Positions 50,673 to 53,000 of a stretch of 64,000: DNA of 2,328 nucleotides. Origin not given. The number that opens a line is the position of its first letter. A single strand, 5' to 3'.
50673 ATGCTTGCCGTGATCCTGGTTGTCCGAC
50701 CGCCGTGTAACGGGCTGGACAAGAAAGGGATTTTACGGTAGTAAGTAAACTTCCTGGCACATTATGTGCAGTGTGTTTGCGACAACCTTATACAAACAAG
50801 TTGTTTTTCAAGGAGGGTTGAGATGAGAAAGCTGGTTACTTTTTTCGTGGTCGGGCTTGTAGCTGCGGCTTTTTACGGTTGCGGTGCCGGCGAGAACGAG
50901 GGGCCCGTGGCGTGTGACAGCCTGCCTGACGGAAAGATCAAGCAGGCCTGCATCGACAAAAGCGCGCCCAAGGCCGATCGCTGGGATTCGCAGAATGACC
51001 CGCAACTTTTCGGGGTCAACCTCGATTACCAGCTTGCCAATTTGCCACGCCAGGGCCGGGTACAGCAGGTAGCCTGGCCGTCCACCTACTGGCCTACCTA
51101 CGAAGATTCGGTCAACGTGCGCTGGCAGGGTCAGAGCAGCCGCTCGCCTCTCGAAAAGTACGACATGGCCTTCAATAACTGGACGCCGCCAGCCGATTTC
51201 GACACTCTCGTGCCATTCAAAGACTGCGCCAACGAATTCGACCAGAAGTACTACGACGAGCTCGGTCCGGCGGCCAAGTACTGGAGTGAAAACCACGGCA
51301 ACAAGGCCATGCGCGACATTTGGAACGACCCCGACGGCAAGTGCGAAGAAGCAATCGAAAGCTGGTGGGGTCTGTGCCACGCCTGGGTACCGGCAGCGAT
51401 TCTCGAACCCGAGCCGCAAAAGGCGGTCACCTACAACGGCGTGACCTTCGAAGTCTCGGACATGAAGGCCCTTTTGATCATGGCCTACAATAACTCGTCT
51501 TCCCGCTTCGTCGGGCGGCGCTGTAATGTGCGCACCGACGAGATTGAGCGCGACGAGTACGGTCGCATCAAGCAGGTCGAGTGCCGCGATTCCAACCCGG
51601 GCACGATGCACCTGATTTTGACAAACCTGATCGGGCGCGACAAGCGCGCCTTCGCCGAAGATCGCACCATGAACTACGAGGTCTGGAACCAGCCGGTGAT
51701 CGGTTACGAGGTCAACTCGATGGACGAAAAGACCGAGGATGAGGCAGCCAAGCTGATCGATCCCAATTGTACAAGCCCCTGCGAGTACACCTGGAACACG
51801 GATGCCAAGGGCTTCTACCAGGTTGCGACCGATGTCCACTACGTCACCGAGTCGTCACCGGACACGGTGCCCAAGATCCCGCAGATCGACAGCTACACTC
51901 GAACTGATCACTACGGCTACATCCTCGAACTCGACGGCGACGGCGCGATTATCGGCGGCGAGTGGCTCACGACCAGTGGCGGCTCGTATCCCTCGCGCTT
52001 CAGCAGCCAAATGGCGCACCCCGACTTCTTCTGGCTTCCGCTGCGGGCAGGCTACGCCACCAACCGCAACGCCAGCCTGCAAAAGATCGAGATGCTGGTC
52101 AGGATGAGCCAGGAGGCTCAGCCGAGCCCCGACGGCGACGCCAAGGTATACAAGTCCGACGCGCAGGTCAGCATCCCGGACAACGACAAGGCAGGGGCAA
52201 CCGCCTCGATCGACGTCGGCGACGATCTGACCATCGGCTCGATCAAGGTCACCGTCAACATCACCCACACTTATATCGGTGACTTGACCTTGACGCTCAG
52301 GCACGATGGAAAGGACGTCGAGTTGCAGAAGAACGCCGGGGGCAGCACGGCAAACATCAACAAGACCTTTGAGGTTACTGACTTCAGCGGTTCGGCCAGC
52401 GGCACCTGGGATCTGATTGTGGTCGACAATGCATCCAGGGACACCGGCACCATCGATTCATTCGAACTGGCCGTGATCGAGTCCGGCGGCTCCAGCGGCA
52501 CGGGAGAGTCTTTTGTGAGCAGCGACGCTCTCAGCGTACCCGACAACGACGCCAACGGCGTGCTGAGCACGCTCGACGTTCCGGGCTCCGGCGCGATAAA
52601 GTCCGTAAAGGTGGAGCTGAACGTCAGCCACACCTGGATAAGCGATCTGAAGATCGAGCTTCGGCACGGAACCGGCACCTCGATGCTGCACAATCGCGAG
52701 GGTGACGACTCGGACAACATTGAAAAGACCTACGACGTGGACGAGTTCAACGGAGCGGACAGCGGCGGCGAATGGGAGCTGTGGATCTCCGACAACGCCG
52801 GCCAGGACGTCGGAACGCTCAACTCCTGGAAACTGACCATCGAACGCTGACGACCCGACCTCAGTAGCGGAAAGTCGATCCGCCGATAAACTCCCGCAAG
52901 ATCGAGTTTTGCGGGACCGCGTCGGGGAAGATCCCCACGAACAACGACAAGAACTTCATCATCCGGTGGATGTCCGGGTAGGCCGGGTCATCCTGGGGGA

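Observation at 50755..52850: Sigma-54 promoter driving a secreted protein with a novel N-terminal domain and tandem P-domains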

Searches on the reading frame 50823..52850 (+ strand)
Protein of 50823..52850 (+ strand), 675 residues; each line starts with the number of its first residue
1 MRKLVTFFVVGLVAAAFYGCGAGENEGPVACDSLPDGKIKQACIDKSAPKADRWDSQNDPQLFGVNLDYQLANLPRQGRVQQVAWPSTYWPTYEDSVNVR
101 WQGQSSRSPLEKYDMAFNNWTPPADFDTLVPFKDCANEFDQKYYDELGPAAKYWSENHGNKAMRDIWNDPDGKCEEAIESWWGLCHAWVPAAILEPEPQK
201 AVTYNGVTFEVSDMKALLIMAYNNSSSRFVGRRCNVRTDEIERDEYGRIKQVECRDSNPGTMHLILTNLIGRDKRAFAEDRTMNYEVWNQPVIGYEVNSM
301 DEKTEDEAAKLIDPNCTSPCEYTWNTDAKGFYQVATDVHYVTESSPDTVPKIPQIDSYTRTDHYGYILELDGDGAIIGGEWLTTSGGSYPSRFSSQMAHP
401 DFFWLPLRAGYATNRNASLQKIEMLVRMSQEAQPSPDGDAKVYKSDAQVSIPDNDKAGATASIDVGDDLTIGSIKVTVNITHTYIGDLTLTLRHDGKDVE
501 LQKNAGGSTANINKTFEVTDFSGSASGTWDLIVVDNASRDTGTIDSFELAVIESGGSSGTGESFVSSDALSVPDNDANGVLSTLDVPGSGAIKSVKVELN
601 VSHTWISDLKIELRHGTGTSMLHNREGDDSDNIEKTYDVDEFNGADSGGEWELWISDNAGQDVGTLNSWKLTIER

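Call 6: search_protein_families(library=pfam, proteins=[window:50823-52847:+], max_evalue=0.1)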
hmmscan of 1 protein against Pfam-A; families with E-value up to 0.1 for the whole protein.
window:50823-52847:+ (675 aa): 2 families
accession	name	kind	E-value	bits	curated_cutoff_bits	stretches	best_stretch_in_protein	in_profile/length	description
PF16683.11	TGase_elicitor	-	8.1e-75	252.3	25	1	61-429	7-358/361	Transglutaminase elicitor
PF01483.27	P_proprotein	-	2e-34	118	21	2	593-673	2-86/86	Proprotein convertase P-domain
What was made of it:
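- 51003..52109 (+): TGase_elicitor (GP42-type transglutaminase) domain, residues 61-429. PF16683 at E=8e-75 (call 6).
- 52155..52481 (+): P-domain 1 (residues ~445-553). First of two PF01483 stretches (call 6).
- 52512..52847 (+): P-domain 2 (residues ~564-675). Best PF01483 stretch, residues 593-673 (call 6).
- On GP42-type transglutaminase (Pfam PF16683 TGase_elicitor): Residues 61-429 cover profile positions 7-358 of 361 (call 6).
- On Subtilisin/kexin proprotein convertase (as automatic annotations name it): Pfam finds only PF16683 and PF01483, with no S8 domain (call 6).
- On Proprotein-convertase P-domain (PF01483): 118 bits in two stretches (call 6).
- Checked: There are two PF01483 P-domains in the last ~230 aa (call 6). 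It is PF16683, E=8e-75 (call 6).
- PF16683 at E=8e-75 and PF01483 twice (call 6).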

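Call 7: search_protein_families(library=ncbifam, proteins=[window:50823-52847:+], max_evalue=0.1)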
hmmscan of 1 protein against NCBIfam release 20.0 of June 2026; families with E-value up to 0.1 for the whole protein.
window:50823-52847:+ (675 aa): 0 families
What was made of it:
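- On Subtilisin/kexin proprotein convertase (as automatic annotations name it): NCBIfam gives nothing (call 7).
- Tried and rejected: NCBIfam scan: no family (call 7).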

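Call 8: search_solved_structures(query=window:50823-52847:+, max_evalue=1, show_alignments=3)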
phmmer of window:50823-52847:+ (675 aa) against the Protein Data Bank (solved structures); distinct sequences matched with E-value up to 1: 1.
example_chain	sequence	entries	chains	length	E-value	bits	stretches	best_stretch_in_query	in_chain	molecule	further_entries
3tw5_A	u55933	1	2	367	1.9e-52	181.8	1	62-427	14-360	Transglutaminase elicitor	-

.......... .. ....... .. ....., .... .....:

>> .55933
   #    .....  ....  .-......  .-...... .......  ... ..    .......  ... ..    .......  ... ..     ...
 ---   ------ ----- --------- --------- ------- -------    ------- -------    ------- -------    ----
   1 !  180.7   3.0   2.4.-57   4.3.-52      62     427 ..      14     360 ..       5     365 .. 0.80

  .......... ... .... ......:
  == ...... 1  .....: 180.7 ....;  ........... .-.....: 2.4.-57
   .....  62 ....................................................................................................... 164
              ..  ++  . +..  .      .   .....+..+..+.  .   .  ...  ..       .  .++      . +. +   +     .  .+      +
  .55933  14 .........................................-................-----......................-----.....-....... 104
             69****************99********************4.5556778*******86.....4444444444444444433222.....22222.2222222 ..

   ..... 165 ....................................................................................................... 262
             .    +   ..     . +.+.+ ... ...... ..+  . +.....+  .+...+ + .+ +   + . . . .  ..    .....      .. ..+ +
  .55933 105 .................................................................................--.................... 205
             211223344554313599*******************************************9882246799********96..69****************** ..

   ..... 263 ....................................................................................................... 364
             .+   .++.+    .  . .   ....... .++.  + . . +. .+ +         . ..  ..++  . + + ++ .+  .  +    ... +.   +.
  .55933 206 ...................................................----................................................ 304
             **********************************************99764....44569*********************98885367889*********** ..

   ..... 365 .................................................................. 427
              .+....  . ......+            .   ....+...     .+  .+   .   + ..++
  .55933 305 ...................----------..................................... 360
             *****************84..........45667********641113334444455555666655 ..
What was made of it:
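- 51003..52109 (+): 3TW5 at E=2e-52 (call 8).
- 51375..51380 (+): Catalytic Cys185-His186 ('CH' motif within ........). Aligns to the S-H of the 3TW5 chain, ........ (call 8).
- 51588..51590 (+): Asp256, the probable third catalytic residue (helix-cap Asp in RDSNP). Aligned to RDLNP of GP42 (call 8).
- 51681..51719 (+): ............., the counterpart of the GP42 Pep-13 segment. It contains the conserved Asn289 (51687-51689) on a beta-strand. Aligned to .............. of GP42 (call 8).
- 3TW5 at E=2e-52, with the query's C-H aligned on the S-H of the crystallised chain (call 8). The domain is a known family (calls 6, 8).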

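Call 12: find_homologous_proteins(query=window:50823-52847:+, max_evalue=0.00001)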
Query window:50823-52847:+ (675 aa): 977 proteins with E <= 0.00001 among 8000 candidates; the best 120 are listed.
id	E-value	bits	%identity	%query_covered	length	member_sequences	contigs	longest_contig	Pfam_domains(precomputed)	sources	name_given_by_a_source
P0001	0.0e+0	1429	89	100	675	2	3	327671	PF16683.12,PF01483.28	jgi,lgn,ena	-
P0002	0.0e+0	1069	67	100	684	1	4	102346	PF16683.12,PF01483.28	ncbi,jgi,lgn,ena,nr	ncbi:MAG: hypothetical protein DRI34_07820 [Deltaproteobacteria bacterium]|nr:MAG: hypothetical prot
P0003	0.0e+0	1050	66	100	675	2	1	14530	PF16683.12,PF01483.28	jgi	jgi:subtilisin-like proprotein convertase family protein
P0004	0.0e+0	1035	65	100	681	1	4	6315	PF16683.12,PF01483.28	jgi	jgi:subtilisin-like proprotein convertase family protein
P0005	0.0e+0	1030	65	99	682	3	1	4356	PF16683.12,PF01483.28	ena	-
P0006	0.0e+0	1030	65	100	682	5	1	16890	PF16683.12,PF01483.28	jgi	-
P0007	0.0e+0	1022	64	100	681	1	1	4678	PF16683.12,PF01483.28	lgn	-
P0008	5.9e-294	995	63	100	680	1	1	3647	PF16683.12,PF01483.28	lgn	-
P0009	3.1e-286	969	59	100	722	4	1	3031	PF16683.12,PF01483.28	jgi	jgi:subtilisin-like proprotein convertase family protein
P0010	8.6e-282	955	60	100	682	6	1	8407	PF16683.12,PF01483.28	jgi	jgi:subtilisin-like proprotein convertase family protein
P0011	1.4e-281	954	60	100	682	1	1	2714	PF16683.12,PF01483.28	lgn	-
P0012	2.7e-278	943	60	100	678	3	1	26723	PF16683.12,PF01483.28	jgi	jgi:subtilisin-like proprotein convertase family protein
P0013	1.3e-277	941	59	99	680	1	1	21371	PF16683.12,PF01483.28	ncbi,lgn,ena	-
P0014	7.9e-276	935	59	100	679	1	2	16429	PF16683.12,PF01483.28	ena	-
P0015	3.9e-272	923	60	100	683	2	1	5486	PF16683.12,PF01483.28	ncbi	-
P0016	8.1e-272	922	59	100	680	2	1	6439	PF16683.12,PF01483.28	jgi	-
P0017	6.8e-270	915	59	100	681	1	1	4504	PF16683.12,PF01483.28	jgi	jgi:subtilisin-like proprotein convertase family protein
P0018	6.6e-268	909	58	100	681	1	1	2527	PF16683.12,PF01483.28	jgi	jgi:subtilisin-like proprotein convertase family protein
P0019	3.7e-264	896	57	100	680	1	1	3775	PF16683.12,PF01483.28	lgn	-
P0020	6.7e-210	717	49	100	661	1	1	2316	PF16683.12,PF01483.28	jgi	-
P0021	1.0e-194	667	42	92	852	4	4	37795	PF16683.12,PF01483.28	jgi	jgi:subtilisin-like proprotein convertase family protein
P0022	2.4e-188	646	48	93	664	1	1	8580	PF16683.12,PF01483.28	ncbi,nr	ncbi:MAG: proprotein convertase P-domain-containing protein [Deltaproteobacteria bacterium]|nr:propr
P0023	1.7e-185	637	47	95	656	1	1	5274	PF16683.12,PF01483.28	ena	-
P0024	1.7e-182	627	47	93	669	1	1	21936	PF16683.12,PF01483.28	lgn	-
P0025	3.1e-182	626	42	94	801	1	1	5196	PF16683.12,PF01483.28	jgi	jgi:subtilisin-like proprotein convertase family protein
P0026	1.6e-181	623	42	95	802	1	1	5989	PF16683.12,PF01483.28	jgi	jgi:subtilisin-like proprotein convertase family protein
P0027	1.6e-180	620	41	100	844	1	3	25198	PF16683.12,PF01483.28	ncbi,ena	-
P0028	3.7e-180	619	43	95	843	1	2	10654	PF16683.12,PF01483.28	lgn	-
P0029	3.4e-179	616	47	93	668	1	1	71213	PF16683.12,PF01483.28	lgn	-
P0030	4.6e-179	615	42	99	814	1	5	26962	PF16683.12,PF01483.28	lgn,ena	-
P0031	6.0e-179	615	45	100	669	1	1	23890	PF16683.12,PF01483.28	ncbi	-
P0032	1.0e-178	614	46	92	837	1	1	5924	PF00932.26,PF16683.12,PF01483.28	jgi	jgi:subtilisin-like proprotein convertase family protein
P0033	3.8e-177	609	44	99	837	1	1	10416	PF00932.26,PF16683.12,PF01483.28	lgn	-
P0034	1.4e-175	604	46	95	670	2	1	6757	PF16683.12,PF01483.28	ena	-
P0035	1.4e-175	604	45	93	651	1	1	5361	PF16683.12,PF01483.28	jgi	jgi:subtilisin-like proprotein convertase family protein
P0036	2.5e-175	603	44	99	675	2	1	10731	PF16683.12,PF01483.28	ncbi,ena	-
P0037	2.7e-175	603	40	100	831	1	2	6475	PF16683.12,PF01483.28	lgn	-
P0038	8.4e-175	601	45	98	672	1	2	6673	PF16683.12,PF01483.28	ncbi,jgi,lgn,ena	-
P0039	1.0e-173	598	39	100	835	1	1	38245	PF16683.12,PF01483.28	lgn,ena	-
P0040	1.1e-173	597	46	92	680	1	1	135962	PF16683.12,PF01483.28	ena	-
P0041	1.3e-173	597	42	100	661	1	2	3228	PF16683.12,PF01483.28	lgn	-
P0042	3.1e-173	596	44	99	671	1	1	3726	PF16683.12,PF01483.28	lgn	-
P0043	1.1e-172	594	42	100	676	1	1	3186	PF16683.12,PF01483.28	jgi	jgi:subtilisin-like proprotein convertase family protein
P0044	1.1e-172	594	44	99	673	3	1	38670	PF16683.12,PF01483.28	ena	-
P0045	2.0e-172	593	45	99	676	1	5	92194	PF16683.12,PF01483.28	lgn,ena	-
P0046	2.6e-172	593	45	99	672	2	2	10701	PF16683.12,PF01483.28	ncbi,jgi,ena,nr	ncbi:MAG: hypothetical protein DRI90_02185 [Deltaproteobacteria bacterium]|nr:MAG: hypothetical prot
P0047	5.2e-172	592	40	98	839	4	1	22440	PF16683.12,PF01483.28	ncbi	-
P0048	5.8e-172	592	45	92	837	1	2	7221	PF00932.26,PF16683.12,PF01483.28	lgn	-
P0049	6.4e-172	592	46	94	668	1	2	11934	PF16683.12,PF01483.28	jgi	jgi:subtilisin-like proprotein convertase family protein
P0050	7.6e-172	591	46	92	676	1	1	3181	PF16683.12,PF01483.28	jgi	jgi:subtilisin-like proprotein convertase family protein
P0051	8.1e-172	591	44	100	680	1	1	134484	PF16683.12,PF01483.28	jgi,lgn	jgi:subtilisin-like proprotein convertase family protein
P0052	1.4e-171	591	45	92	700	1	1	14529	PF16683.12,PF01483.28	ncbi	-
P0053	5.9e-171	588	46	94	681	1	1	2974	PF16683.12,PF01483.28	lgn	-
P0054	2.6e-170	586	45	99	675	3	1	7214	PF16683.12,PF01483.28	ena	-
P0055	1.1e-169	584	44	99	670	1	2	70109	PF16683.12,PF01483.28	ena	-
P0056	2.6e-169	583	40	92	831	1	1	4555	PF16683.12,PF01483.28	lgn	-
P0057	4.5e-169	582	43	95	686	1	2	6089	PF16683.12,PF01483.28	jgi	-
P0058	5.4e-169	582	44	98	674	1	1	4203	PF16683.12,PF01483.28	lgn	-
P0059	1.5e-168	580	43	99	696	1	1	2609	PF16683.12,PF01483.28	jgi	jgi:subtilisin-like proprotein convertase family protein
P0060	1.7e-168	580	45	93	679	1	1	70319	PF16683.12,PF01483.28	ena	-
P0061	3.1e-168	579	45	100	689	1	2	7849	PF16683.12,PF01483.28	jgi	jgi:subtilisin-like proprotein convertase family protein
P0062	4.1e-168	579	45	92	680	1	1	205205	PF16683.12,PF01483.28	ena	-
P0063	1.2e-167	577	40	94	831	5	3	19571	PF16683.12,PF01483.28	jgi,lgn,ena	-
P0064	1.3e-167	577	43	100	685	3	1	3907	PF16683.12,PF01483.28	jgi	jgi:subtilisin-like proprotein convertase family protein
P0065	1.6e-167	577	43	100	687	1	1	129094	PF16683.12,PF01483.28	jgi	-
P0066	1.8e-167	577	41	92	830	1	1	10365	PF16683.12,PF01483.28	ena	-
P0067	1.9e-167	577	46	92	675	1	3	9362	PF16683.12,PF01483.28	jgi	jgi:subtilisin-like proprotein convertase family protein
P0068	2.5e-167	576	42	100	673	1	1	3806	PF16683.12,PF01483.28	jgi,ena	-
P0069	5.3e-167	575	44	99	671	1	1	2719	PF16683.12,PF01483.28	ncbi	-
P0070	6.9e-167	575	44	93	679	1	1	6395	PF16683.12,PF01483.28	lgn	-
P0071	1.3e-166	574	45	94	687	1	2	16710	PF16683.12,PF01483.28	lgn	-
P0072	1.4e-166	574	42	98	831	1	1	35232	PF00932.26,PF16683.12,PF01483.28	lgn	-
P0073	2.8e-166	573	44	95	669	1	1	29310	PF16683.12,PF01483.28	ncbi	-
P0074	3.3e-166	573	39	95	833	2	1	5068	PF16683.12,PF01483.28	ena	-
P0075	3.7e-166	573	44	100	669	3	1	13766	PF16683.12,PF01483.28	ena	-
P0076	4.8e-166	572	43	99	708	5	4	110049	PF16683.12,PF01483.28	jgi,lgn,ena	jgi:subtilisin-like proprotein convertase family protein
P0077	5.9e-166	572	45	94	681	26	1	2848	PF16683.12,PF01483.28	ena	-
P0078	9.6e-166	571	44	99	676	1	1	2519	PF16683.12,PF01483.28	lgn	-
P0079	1.3e-165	571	42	98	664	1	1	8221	PF16683.12,PF01483.28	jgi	-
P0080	2.9e-165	570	42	100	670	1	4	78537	PF16683.12,PF01483.28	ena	-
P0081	6.6e-165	568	42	100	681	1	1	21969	PF16683.12,PF01483.28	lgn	-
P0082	7.5e-165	568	43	100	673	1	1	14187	PF16683.12,PF01483.28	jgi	jgi:subtilisin-like proprotein convertase family protein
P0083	1.8e-164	567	42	96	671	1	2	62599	PF16683.12,PF01483.28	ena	-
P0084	3.8e-164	566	43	98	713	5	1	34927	PF16683.12,PF01483.28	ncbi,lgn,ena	-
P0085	5.2e-164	566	45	92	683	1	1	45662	PF16683.12,PF01483.28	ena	-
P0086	1.4e-163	564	42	100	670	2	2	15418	PF16683.12,PF01483.28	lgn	-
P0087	2.2e-163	563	43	100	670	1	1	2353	PF16683.12,PF01483.28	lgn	-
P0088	2.3e-163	563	42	93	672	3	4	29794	PF16683.12,PF01483.28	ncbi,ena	-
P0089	2.7e-163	563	42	100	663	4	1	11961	PF16683.12,PF01483.28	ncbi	ncbi:MAG: proprotein convertase P-domain-containing protein [Pseudomonadota bacterium]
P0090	4.3e-163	562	39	98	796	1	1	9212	PF16683.12,PF01483.28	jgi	jgi:subtilisin-like proprotein convertase family protein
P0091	4.6e-163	562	42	100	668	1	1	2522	PF16683.12,PF01483.28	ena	-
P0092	4.8e-163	562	39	100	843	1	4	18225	PF16683.12,PF01483.28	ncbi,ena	-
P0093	5.0e-163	562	44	93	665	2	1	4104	PF16683.12,PF01483.28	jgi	jgi:subtilisin-like proprotein convertase family protein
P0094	6.1e-163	562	42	100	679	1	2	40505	PF16683.12,PF01483.28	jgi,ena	jgi:subtilisin-like proprotein convertase family protein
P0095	6.7e-163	562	42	99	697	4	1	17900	PF16683.12,PF01483.28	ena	-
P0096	8.7e-163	561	43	93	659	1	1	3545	PF16683.12,PF01483.28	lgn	-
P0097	9.6e-163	561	43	97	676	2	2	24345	PF16683.12,PF01483.28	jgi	-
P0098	2.8e-162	560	41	100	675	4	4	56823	PF16683.12,PF01483.28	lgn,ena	-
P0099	4.2e-162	559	43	100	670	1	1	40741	PF16683.12,PF01483.28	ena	-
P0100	4.2e-162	559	42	100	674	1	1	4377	PF16683.12,PF01483.28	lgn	-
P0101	4.7e-162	559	44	93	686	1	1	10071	PF16683.12,PF01483.28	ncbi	-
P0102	5.6e-162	559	43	100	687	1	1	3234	PF16683.12,PF01483.28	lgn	-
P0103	3.3e-161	556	42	92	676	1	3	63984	PF16683.12,PF01483.28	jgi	-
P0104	3.5e-161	556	42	99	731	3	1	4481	PF16683.12,PF01483.28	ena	-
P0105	5.4e-161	556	41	99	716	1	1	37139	PF16683.12,PF01483.28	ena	-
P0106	7.0e-161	555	42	100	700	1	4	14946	PF16683.12,PF01483.28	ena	-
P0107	7.4e-161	555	43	92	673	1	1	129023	PF16683.12,PF01483.28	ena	-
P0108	2.8e-160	553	41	100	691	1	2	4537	PF16683.12,PF01483.28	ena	-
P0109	2.8e-160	553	43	99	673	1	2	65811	PF16683.12,PF01483.28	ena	-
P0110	6.8e-160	552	44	93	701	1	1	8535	PF16683.12,PF01483.28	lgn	-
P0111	7.9e-160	552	45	93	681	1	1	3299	PF16683.12,PF01483.28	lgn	-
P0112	7.9e-160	552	42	93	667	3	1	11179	PF16683.12,PF01483.28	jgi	-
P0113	1.3e-159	551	43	99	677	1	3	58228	PF16683.12,PF01483.28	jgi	-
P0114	2.0e-159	550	43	96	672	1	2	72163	PF16683.12,PF01483.28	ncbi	-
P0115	2.2e-159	550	42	100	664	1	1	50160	PF16683.12,PF01483.28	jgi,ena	-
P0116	3.4e-159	550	39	93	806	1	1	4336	PF16683.12,PF01483.28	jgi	jgi:subtilisin-like proprotein convertase family protein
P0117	3.9e-159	549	43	99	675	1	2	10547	PF16683.12,PF01483.28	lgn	-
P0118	8.6e-159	548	42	100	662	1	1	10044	PF16683.12,PF01483.28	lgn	-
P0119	1.8e-158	547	43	93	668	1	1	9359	PF16683.12,PF01483.28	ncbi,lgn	-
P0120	2.6e-158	547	46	87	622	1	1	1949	PF16683.12,PF01483.28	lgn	-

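Call 13: find_related_loci(query=window:50823-52847:+, collection=genome_contigs, flank=6000)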
Query window:50823-52847:+ (675 aa) in genome_contigs; peptide patterns used: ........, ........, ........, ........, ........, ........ (x = any residue, [..] = any of these).
57 stretches matched a pattern; 2 encode a relative of the query (tblastn E <= 1e-3); 2 distinct loci.
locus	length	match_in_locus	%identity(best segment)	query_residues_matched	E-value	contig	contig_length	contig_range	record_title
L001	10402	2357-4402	67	2-675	0e+0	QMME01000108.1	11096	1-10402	MAG: Deltaproteobacteria bacterium isolate B64_G9 B64_Guay9_scaffold_06775, whole genome shotgun sequence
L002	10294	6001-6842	83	1-675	2e-92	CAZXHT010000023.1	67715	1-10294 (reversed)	MAG TPA_asm: uncultured Myxococcales bacterium isolate binchicken_co100_415 genome assembly, contig: NODE_533_length_677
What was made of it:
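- Tried and rejected: The genome_contigs scan returned only two loci because exact peptide patterns were used (call 13).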

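Call 18: find_related_loci(query=A1, collection=metagenome_contigs, flank=4000)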
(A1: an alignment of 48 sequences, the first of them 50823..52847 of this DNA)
Query A1 (675 aa) in metagenome_contigs; peptide patterns used: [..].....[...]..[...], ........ (x = any residue, [..] = any of these).
600 stretches matched a pattern (row limit reached: there are more); 397 encode a relative of the query (tblastn E <= 1e-3); the best 80 are kept; 80 distinct loci.
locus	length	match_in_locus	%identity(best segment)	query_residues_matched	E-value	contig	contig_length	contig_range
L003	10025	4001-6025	89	1-675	0e+0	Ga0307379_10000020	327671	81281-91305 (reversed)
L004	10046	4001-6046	67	2-675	0e+0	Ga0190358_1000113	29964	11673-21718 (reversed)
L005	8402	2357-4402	67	2-675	0e+0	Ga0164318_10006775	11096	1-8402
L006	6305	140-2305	60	1-675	0e+0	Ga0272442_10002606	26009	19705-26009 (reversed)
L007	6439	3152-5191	59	1-675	0e+0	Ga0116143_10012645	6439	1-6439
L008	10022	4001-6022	59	9-675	0e+0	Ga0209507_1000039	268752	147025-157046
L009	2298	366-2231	48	50-673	0e+0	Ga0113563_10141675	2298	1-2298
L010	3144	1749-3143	61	1-459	0e+0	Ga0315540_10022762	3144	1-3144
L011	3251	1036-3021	45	12-675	0e+0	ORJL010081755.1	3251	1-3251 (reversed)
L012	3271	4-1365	58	225-675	0e+0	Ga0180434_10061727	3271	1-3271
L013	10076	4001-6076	43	5-673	4e-173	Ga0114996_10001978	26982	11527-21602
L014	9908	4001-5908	45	43-675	1e-168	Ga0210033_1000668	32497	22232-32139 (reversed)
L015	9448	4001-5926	44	50-674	2e-167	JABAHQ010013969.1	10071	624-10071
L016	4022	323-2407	42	1-674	3e-173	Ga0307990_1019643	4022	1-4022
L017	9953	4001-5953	44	47-673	3e-166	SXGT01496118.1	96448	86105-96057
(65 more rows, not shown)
